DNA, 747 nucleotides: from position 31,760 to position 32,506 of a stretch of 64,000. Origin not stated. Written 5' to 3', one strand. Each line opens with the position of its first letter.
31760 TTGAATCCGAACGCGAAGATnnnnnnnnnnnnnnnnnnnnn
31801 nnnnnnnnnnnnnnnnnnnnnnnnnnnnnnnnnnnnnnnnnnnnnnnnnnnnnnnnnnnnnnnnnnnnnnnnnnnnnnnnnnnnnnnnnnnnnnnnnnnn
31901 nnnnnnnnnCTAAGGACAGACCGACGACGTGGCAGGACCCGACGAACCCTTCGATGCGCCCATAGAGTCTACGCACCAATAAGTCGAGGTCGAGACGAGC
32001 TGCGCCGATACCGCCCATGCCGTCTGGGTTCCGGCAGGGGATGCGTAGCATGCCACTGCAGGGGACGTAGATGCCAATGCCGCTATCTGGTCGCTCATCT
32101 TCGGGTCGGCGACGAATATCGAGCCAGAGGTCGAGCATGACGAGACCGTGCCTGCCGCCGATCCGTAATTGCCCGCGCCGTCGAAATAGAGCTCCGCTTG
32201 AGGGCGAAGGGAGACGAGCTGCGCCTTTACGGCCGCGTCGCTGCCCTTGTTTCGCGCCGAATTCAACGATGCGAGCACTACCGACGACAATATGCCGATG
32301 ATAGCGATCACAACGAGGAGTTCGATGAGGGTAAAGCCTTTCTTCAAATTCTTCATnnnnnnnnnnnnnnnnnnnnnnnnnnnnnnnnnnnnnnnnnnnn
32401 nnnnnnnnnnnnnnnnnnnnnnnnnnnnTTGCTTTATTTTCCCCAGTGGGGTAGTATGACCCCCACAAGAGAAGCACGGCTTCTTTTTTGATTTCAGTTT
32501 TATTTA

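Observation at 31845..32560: Major type IV pilin gene embedded antisense inside the S10 ribosomal operon (between rpsJ and rplC)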

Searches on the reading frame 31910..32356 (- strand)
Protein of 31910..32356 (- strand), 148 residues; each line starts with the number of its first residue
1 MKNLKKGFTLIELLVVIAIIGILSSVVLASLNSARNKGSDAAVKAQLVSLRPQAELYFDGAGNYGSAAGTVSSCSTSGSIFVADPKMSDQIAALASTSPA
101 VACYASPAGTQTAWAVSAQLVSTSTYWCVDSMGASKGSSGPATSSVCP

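Call 4: search_protein_families(library=pfam, proteins=[window:31910-32356:-], max_evalue=0.01)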
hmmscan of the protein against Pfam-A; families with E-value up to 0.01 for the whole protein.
window:31910-32356:- (148 aa): 1 family
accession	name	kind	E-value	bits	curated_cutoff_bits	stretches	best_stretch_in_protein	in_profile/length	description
PF07963.17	N_methyl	-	1.6e-09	37.3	21.2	1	4-28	3-27/27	Prokaryotic N-terminal methylation motif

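Call 9: find_encoding_contigs(protein=window:31910-32356:-, flank=6000, max_places=10)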
Protein window:31910-32356:- (148 aa): no gene with exactly this product is on record in the collection.

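Call 10: find_homologous_proteins(query=window:31910-32356:-)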
Query window:31910-32356:- (148 aa): 7979 proteins with E <= 0.001 among 8000 candidates; the best 120 are listed.
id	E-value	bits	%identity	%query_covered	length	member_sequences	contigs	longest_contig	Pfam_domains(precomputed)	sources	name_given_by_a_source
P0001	4.9e-85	300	100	100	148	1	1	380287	PF07963.18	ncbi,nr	ncbi:MAG TPA: type II secretion system protein [Candidatus Paceibacterota bacterium]|nr:type II secr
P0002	3.1e-76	272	90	100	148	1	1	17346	PF07963.18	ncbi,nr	ncbi:MAG TPA: type II secretion system protein [Candidatus Paceibacterota bacterium]|nr:type II secr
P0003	6.2e-52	193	68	96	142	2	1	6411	PF07963.18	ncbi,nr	ncbi:MAG TPA: prepilin-type N-terminal cleavage/methylation domain-containing protein, partial [Cand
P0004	2.2e-42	162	63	89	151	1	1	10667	PF07963.18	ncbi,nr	ncbi:MAG: type II secretion system protein [Patescibacteria group bacterium]|nr:type II secretion sy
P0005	5.7e-42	161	62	98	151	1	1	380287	PF07963.18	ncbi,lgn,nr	ncbi:MAG TPA: type II secretion system protein [Candidatus Paceibacterota bacterium]|nr:type II secr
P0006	2.8e-38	149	60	98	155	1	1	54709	PF07963.18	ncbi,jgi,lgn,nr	ncbi:MAG TPA: type II secretion system protein [Candidatus Paceibacterota bacterium]|jgi:prepilin-ty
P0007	2.7e-37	146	55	92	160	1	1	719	PF07963.18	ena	-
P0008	9.4e-37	144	57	99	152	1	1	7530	PF07963.18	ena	-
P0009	9.8e-37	144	60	93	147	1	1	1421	PF07963.18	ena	-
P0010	8.0e-36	141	56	97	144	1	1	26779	PF07963.18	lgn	-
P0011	9.7e-36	141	61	95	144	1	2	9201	PF07963.18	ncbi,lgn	-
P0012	1.4e-35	140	52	97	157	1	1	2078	PF07963.18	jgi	-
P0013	1.7e-35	140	54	99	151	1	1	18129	PF07963.18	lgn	-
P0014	2.3e-35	139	56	96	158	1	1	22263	PF07963.18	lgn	-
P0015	2.6e-35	139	56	91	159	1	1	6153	PF07963.18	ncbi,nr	ncbi:type II secretion system GspH family protein [Candidatus Parcubacteria bacterium]|nr:type II se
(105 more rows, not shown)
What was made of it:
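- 31910..32356 (-): Type IV prepilin gene, 148 aa. Leader MKNLKKG, then F+1 and E+5. Four conserved Cys residues (74, 103, 128, 147). 7979 homologues (call 10).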

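Call 11: find_encoding_contigs(protein=P0002, flank=8000, max_places=4)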
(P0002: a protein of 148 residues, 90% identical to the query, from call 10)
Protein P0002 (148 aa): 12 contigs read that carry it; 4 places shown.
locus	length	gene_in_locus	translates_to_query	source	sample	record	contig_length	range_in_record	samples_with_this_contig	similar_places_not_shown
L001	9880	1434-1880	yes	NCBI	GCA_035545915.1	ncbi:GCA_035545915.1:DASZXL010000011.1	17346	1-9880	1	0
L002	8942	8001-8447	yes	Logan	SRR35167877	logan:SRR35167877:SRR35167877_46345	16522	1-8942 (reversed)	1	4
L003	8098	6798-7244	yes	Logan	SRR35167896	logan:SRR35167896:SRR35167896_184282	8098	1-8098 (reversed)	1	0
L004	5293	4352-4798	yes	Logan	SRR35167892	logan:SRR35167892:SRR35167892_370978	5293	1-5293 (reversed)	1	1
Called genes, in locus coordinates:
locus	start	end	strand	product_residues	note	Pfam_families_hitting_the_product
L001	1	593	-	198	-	PF00573:Ribosomal_L4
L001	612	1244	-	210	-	PF00297:Ribosomal_L3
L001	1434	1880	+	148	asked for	PF07963:N_methyl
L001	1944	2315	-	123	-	PF00338:Ribosomal_S10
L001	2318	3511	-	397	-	PF00009:GTP_EFTU, PF03144:GTP_EFTU_D2, PF03143:GTP_EFTU_D3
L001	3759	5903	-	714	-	PF00009:GTP_EFTU, PF03144:GTP_EFTU_D2, PF22042:EF-G_D2, PF14492:EFG_III, PF16658:RF3_C (weak), PF03764:EFG_IV, PF00679:EFG_C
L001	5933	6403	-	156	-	PF00177:Ribosomal_S7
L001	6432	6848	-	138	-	PF00164:Ribosom_S12_S23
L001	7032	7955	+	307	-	PF08468:MTS_N, PF05175:MTS, PF06325:PrmA, PF08242:Methyltransf_12, PF13649:Methyltransf_25, PF13847:Methyltransf_31 (weak)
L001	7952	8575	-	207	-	PF02163:Peptidase_M50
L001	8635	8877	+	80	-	PF00830:Ribosomal_L28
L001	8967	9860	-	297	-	PF00753:Lactamase_B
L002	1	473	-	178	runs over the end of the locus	PF00281:Ribosomal_L5, PF00673:Ribosomal_L5_C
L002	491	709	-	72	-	PF00467:KOW, PF17136:ribosomal_L24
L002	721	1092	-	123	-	PF00238:Ribosomal_L14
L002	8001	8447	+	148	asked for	PF07963:N_methyl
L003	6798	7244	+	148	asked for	PF07963:N_methyl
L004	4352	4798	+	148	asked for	PF07963:N_methyl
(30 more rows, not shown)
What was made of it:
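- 12 contigs carry the same rpsJ / antisense pilin / rplC layout (call 11). The same gene order is seen on 12 contigs carrying the 90%-identical pilin, from one NCBI MAG and several separate Logan run assemblies; 4 loci were inspected (call 11).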

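Call 12: find_encoding_contigs(protein=P0003, flank=6000, max_places=4)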
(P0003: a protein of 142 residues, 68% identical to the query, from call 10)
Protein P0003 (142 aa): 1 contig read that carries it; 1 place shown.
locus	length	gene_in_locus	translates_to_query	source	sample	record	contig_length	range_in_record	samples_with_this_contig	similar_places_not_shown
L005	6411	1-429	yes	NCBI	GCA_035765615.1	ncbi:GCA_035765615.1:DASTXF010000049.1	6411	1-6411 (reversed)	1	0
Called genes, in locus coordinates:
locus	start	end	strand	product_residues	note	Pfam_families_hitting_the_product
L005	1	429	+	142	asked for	PF07963:N_methyl (weak)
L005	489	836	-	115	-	-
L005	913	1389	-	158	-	-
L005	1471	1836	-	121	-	PF00338:Ribosomal_S10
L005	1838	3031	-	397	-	PF00009:GTP_EFTU, PF03144:GTP_EFTU_D2, PF03143:GTP_EFTU_D3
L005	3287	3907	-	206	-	-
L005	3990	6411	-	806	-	?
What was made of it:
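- L005, whose pilin is 68% identical, also has it antisense downstream of rpsJ (call 12).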

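Call 13: find_encoding_contigs(protein=P0004, flank=8000, max_places=4)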
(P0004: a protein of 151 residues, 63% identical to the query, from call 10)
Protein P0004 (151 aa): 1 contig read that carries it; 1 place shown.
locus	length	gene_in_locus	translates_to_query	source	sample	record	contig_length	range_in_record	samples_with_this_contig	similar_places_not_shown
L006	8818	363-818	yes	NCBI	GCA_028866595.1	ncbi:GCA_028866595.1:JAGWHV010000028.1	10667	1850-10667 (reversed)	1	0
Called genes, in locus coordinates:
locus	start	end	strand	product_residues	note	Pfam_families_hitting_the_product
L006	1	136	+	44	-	PF01471:PG_binding_1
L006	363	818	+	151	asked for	PF07963:N_methyl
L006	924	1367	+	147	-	PF07963:N_methyl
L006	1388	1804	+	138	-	PF07963:N_methyl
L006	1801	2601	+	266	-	PF06750:A24_N_bact, PF01478:Peptidase_A24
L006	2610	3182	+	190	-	PF07963:N_methyl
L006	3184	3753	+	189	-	PF07963:N_methyl (weak)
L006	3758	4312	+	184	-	PF07963:N_methyl (weak)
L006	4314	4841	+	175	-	-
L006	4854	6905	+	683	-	PF22745:Nlig-Ia, PF01653:DNA_ligase_aden, PF03120:OB_DNA_ligase, PF14520:HHH_5 (weak), PF12826:HHH_2, PF00533:BRCT, PF12738:PTCB-BRCT (weak)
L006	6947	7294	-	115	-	PF01219:DAGK_prokar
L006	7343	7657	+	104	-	PF02686:GatC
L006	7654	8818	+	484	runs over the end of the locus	PF01425:Amidase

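Call 27: find_related_loci(query=window:31913-32356:-, collection=metagenome_contigs, flank=4000)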
Query window:31913-32356:- (148 aa) in metagenome_contigs; peptide patterns used: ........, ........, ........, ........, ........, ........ (x = any residue, [..] = any of these).
421 stretches matched a pattern; 100 encode a relative of the query (tblastn E <= 1e-3); the best 80 are kept; 80 distinct loci.
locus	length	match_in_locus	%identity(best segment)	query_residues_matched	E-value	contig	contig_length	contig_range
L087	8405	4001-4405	58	5-139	1e-39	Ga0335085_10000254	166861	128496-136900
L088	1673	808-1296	51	1-147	2e-39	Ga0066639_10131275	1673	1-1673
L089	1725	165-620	53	1-147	1e-36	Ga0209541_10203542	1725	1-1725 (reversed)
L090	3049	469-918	48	1-147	3e-36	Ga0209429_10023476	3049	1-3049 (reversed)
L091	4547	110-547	52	7-148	5e-35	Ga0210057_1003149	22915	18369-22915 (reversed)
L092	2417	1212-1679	48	1-148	1e-34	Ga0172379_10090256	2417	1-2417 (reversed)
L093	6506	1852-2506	49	1-148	4e-34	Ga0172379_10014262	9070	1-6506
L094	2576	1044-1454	52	1-136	5e-34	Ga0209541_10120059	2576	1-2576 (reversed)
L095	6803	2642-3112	47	1-146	7e-34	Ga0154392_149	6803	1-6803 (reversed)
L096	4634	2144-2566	52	1-136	8e-34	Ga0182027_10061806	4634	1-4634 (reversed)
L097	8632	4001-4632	58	1-146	2e-33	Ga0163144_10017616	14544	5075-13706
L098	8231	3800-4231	48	1-140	2e-33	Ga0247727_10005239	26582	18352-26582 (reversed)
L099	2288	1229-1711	47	1-148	1e-33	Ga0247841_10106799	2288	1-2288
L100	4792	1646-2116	47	1-146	6e-33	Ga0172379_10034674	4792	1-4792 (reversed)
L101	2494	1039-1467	52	4-141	6e-32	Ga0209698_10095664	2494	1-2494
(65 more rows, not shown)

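Call 28: find_encoding_contigs(protein=P0005, flank=8000, max_places=3)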
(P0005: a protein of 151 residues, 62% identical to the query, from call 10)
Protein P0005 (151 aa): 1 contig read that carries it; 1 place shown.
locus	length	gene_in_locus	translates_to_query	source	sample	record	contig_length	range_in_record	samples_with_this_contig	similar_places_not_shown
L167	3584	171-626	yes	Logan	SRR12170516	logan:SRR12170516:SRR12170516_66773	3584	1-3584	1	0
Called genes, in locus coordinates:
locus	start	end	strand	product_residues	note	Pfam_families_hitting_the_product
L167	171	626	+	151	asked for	PF07963:N_methyl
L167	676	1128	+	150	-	PF07963:N_methyl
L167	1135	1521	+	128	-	PF07963:N_methyl (weak)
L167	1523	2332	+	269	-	PF06750:A24_N_bact, PF01478:Peptidase_A24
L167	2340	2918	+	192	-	PF07963:N_methyl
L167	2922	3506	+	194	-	PF07963:N_methyl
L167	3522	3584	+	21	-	?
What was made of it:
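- On Type IV pilin / prepilin (class III signal peptide proteins): That locus was read on a Logan contig carrying the identical protein, and P0005 is listed on a 380,287-nt contig, the same length as the window's (calls 10, 28).
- On Major (fibre-forming) pilin, as opposed to a minor pilin: A 62%-identical paralogue at the head of the pilD cluster is an equally good candidate (call 28).
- Closest known: Type IVa major pilins. Different: The genomic site is unusual: pilin genes normally sit alone or in pilin/PilD clusters, as this gene's own paralogue does (call 28).
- It heads a pilin-pilin-pilin-PilD-pilin-pilin cluster (calls 10, 28). A paralogue heads the canonical pilin cluster (call 28), so "the major pilin" is unproven. 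All close homologues are Paceibacterota pilins, and the nearest non-orthologues sit in the lineage's own pilD clusters (calls 10, 13, 28).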

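Call 35: search_solved_structures(query=P0001, max_evalue=0.01)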
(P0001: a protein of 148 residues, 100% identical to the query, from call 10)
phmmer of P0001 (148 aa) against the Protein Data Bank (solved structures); distinct sequences matched with E-value up to 0.01: 15.
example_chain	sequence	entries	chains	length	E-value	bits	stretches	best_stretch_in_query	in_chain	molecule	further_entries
9egp_A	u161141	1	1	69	1.6e-08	38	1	5-59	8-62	Geopilin domain 1 protein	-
7tgg_A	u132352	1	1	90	1.8e-07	34.6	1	5-58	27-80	Geopilin domain 1 protein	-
6xxd_A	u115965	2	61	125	3.7e-06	30.4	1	8-72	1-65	PilA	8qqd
2m7g_A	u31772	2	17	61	1.3e-05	28.6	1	8-59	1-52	Geopilin domain 1 protein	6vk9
8tj2_C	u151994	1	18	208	0.00022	24.6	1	8-75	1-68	Type IV major pilin protein PilA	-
5wda_A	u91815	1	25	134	0.00033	24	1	8-64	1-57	General secretion pathway protein G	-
9laa_A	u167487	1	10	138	0.0006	23.2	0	4-105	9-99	Type IV pilin protein PilA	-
8p3b_A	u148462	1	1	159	0.00086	22.7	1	8-84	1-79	Fimbrial protein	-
8tum_e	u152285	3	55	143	0.00089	22.7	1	8-85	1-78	Type IV major pilin protein PilA | Pilin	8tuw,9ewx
5kua_A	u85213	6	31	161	0.001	22.4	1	8-80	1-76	pilin | Neisseria meningitidis PilE variant SB-GATDH | Neisseria meningitidis PilE, SB-DATDH variant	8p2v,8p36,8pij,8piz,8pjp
9lab_B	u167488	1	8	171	0.002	21.5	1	5-115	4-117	MSHA major pilin subunit MshA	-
2hi2_A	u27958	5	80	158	0.0028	21.1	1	8-86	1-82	Fimbrial protein | PilA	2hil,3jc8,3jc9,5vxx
1oqw_A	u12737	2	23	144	0.003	20.9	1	8-73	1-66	Fimbrial protein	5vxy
1ay2_A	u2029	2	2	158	0.0048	20.3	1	8-58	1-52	TYPE 4 PILIN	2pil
8uhf_A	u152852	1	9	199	0.0068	19.8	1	9-119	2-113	Toxin co-regulated pilin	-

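Call 36: search_protein_families(library=ncbifam, proteins=[P0001], max_evalue=0.01)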
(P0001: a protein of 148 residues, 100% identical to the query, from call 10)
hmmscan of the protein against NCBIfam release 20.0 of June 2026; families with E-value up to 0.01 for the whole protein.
P0001 (148 aa): 13 families
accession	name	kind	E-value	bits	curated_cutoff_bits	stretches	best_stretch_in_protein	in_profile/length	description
TIGR01708.2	typeII_sec_gspH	equivalog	3.9e-10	40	80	1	6-54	2-47/169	type II secretion system minor pseudopilin GspH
TIGR02532.1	IV_pilin_GFxxxE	domain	8.6e-10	38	16.3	1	5-28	1-24/24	prepilin-type N-terminal cleavage/methylation domain-containing protein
TIGR01710.1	typeII_sec_gspG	equivalog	4.4e-09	36.5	88.85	1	6-64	1-59/134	type II secretion system major pseudopilin GspG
NF007862.0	PRK10574.1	equivalog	2e-07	31.2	138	1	4-83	3-83/145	prepilin peptidase-dependent pilin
NF040999.1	pilin_ComGC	equivalog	2.3e-06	27.7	75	1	5-57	1-53/84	competence type IV pilus major pilin ComGC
NF041775.1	typeIV_PilA_Myxo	equivalog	2.8e-06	27.4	400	1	5-65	10-70/214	type IV pilin protein PilA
NF041013.1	T4P_ComGE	equivalog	6e-06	26.3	49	1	5-42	3-40/83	competence type IV pilus minor pilin ComGE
NF007800.0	PRK10506.1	equivalog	0.00014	21.7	158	1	4-35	7-38/163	prepilin peptidase-dependent protein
TIGR02596.1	TIGR02596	subfamily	0.00018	21.7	70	1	8-34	1-27/196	Verru_Chthon cassette protein D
TIGR01711.1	gspJ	equivalog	0.0036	17.1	64.85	1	6-43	1-38/192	type II secretion system minor pseudopilin GspJ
NF040982.1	ComGD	equivalog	0.0041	17.5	70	1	5-32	1-27/139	competence type IV pilus minor pilin ComGD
NF041002.1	pilin_ComGF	equivalog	0.0041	17.4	80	1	5-37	1-33/139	competence type IV pilus minor pilin ComGF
TIGR01707.1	gspI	equivalog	0.0047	17.4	44.35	1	7-36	1-30/101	type II secretion system minor pseudopilin GspI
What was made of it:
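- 31910..32356 (-): Pfam N_methyl and NCBIfam IV_pilin_GFxxxE (calls 4, 36).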

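Call 45: predict_structure(alignment_id=A4)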
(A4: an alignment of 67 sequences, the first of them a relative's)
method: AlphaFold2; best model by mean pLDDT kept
length: 148 residues; sequences in the alignment: 67
mean_pLDDT: 90.8   pTM: 0.75
mean pLDDT of the five models: 90.8, 90.1, 90.1, 89.4, 87.9
residues with pLDDT >= 90: 116; 70-90: 27; 50-70: 5; < 50: 0
segments of 3 or more residues with pLDDT < 50: none
pLDDT, mean of each block of 10 residues (from residue 1): 72 95 94 91 94 93 90 92 93 92 88 94 92 93 91
secondary structure, 60 per line:
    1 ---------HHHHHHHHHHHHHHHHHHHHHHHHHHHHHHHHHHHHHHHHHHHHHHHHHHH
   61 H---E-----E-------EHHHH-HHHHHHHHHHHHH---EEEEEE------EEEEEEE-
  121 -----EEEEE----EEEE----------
elements in order: H10-61 H80-83 H85-97 E101-106 E113-119 E126-130 E135-138
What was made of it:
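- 31910..32356 (-): AlphaFold2 model with pLDDT 90.8 and a pilin lollipop fold (call 45).
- On Type IV pilin / prepilin (class III signal peptide proteins): AlphaFold2 model with pLDDT 90.8: H10-61, E101-106, E113-119, E126-130, E135-138 (call 45).
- AlphaFold2 pLDDT 90.8, with helix 10-61 and a four-strand sheet (call 45).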

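Call 48: fold_search(model_id=the predicted structure, library=pdb)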
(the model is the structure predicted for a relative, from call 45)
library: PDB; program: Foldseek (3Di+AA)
matches with E <= 10: 73; with E <= 0.001: 0
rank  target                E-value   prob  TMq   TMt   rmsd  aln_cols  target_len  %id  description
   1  4bhr_A                2.0e+00  0.09  0.17  0.28   4.1        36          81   22  Structure of the TTHA1221 type IV pilin protein from Thermus thermophilus (released 2013-11-20)
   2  8j1g_A                2.8e+00  0.02  0.16  0.10  11.8        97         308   14  Structure of amino acid dehydrogenase in complex with NADPH (released 2023-08-16)
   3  3mbh_C                2.9e+00  0.06  0.15  0.09   7.1        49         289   22  Crystal structure of a putative phosphomethylpyrimidine kinase (BT_4458) from BACTEROIDES THETAIOTAOMICRON VPI-5482 at (released 2010-06-02)
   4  8glv_Gs               3.1e+00  0.13  0.19  0.10   3.0        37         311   14  96-nm repeat unit of doublet microtubules from Chlamydomonas reinhardtii flagella (released 2023-05-31)
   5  8qys_N                3.5e+00  0.05  0.15  0.11   2.8        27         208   15  Human preholo proteasome 20S core particle (released 2024-02-21)
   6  3mbh_A                3.5e+00  0.05  0.15  0.09   7.1        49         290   22  Crystal structure of a putative phosphomethylpyrimidine kinase (BT_4458) from BACTEROIDES THETAIOTAOMICRON VPI-5482 at (released 2010-06-02)
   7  8oer_A                3.5e+00  0.04  0.20  0.06   8.4        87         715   14  MUC5B amino acids 26-1435 (released 2024-03-27)
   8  8oes_A                3.5e+00  0.04  0.20  0.04   8.4        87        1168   14  MUC5B amino acids 26-1435 Three beads (released 2024-03-27)
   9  8j1c_A                3.7e+00  0.01  0.12  0.08  12.7       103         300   14  Structure of amino acid dehydrogenase in complex with NADP (released 2023-08-16)
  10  6hxv_A                4.0e+00  0.04  0.14  0.13   3.7        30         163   20  Crystal structure of the head and coiled-coil domains of zebrafish CCDC61 (F129E/D130A) (released 2020-04-29)
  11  4qt6                  4.2e+00  0.07  0.17  0.16   4.3        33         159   12  Crystal structure of the SPRY domain of human HERC1 (released 2015-01-07)
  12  8c9y                  4.5e+00  0.05  0.20  0.28   4.9        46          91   26  The MK-RSL - sulfonato-calix[8]arene complex, H32 form (released 2023-07-12)
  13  3t0j_C                4.5e+00  0.04  0.22  0.14  15.1       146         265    8  Crystal structure of inositol monophosphatase - II from Staphylococcus aureus MSSA476 (released 2012-07-25)
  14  6u42_5F               4.8e+00  0.10  0.20  0.08   2.9        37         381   14  Natively decorated ciliary doublet microtubule (released 2019-11-13)
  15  7qs5_B                5.1e+00  0.04  0.18  0.17   5.2        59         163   10  Crystal structure of B30.2 PRYSPRY domain of TRIM67 (released 2022-05-04)
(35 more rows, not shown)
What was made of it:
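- On Type IV pilin / prepilin (class III signal peptide proteins): Foldseek against the PDB was uninformative (call 48).
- Closest known: Type IVa major pilins. Different: Sequence similarity to solved pilins is confined to the N-terminal helix (call 35), and Foldseek found nothing significant (call 48).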

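Call 63: find_encoding_contigs(protein=P0001, flank=1500, max_places=3)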
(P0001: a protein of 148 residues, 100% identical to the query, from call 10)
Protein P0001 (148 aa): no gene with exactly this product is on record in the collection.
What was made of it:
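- Tried and rejected: Exact-sequence look-up of the window's own pilin found no record (calls 9, 63), so the source contig could not be re-fetched.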

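Call 64: list_cluster_members(proteins=[P0001, P0003])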
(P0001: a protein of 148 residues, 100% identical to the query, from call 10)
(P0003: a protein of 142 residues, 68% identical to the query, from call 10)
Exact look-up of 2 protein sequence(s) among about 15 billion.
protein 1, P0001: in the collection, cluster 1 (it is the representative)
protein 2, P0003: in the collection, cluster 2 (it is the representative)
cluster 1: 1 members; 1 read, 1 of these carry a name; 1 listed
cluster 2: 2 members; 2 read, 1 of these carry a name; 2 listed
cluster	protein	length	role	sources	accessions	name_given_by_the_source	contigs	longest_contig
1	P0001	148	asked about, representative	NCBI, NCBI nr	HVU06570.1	MAG TPA: type II secretion system protein [Candidatus Paceibacterota bacterium] | type II secretion system protein [Candidatus Paceibacterota bacterium]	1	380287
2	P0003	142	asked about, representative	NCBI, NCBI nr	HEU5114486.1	MAG TPA: prepilin-type N-terminal cleavage/methylation domain-containing protein, partial ... | prepilin-type N-terminal cleavage/methylation domain-containing protein [Candidatus ...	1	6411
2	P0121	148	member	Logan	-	-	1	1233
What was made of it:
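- Checked: It is 100% identical to a deposited Candidatus Paceibacterota protein, HVU06570.1 (calls 10, 64).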
